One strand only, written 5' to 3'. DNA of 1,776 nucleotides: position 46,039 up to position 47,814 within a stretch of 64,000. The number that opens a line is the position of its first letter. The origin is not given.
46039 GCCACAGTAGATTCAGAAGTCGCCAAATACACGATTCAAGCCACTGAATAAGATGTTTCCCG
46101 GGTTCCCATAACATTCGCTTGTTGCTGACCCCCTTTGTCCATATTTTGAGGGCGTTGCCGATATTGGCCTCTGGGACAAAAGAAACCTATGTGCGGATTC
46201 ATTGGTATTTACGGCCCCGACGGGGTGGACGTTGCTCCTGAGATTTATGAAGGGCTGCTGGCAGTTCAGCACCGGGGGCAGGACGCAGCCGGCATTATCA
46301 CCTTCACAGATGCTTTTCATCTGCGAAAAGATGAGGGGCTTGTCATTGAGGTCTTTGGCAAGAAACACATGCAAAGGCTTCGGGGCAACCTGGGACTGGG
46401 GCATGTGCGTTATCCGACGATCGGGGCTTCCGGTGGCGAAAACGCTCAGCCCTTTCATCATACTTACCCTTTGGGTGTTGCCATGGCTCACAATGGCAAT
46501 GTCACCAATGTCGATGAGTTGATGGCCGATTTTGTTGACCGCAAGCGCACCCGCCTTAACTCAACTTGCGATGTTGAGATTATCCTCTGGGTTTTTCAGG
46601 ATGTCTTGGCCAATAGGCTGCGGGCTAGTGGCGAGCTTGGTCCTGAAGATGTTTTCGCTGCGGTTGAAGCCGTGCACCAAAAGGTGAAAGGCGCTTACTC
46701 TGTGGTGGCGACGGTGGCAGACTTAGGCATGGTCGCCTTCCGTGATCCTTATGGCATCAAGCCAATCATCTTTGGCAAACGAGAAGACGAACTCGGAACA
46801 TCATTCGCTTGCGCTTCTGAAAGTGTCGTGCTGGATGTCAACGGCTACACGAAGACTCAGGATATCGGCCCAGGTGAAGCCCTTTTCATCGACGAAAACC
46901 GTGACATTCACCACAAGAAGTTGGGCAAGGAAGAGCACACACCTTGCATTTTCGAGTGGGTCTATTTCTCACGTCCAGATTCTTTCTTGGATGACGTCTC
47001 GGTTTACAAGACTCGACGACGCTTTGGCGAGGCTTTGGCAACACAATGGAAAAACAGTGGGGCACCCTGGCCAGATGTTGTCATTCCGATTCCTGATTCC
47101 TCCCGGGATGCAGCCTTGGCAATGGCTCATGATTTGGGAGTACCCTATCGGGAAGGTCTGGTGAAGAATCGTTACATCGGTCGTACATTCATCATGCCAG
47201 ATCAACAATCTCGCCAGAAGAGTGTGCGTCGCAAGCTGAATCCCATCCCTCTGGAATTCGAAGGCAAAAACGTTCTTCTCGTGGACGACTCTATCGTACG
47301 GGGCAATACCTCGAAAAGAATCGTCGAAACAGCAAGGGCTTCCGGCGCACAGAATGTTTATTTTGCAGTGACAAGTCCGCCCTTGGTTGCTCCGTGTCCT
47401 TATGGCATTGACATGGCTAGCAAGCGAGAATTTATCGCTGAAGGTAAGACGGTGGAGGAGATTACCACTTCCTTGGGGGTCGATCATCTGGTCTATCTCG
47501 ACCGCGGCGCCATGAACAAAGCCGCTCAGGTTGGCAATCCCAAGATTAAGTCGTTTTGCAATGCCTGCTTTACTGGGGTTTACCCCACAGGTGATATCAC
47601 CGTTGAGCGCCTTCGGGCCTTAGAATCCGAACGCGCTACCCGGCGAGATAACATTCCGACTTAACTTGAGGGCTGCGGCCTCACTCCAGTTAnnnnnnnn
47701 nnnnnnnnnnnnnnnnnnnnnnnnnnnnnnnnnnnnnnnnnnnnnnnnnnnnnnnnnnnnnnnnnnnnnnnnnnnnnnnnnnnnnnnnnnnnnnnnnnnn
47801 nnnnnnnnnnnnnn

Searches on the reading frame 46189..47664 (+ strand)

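Call 35: search_protein_families(library=pfam, proteins=[window:46189-47664:+], max_evalue=0.00001)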
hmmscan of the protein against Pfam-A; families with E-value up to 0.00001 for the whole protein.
window:46189-47664:+ (491 aa): 3 families
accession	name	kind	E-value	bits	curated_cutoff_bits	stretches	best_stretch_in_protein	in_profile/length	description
PF13522.11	GATase_6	-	2e-13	50.9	27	1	65-199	9-122/130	Glutamine amidotransferase domain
PF13537.11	GATase_7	-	3.3e-10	40.5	25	1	84-214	11-120/123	Glutamine amidotransferase domain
PF00156.33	Pribosyltran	-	1.7e-06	27.9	26.3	1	295-394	30-122/158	Phosphoribosyl transferase domain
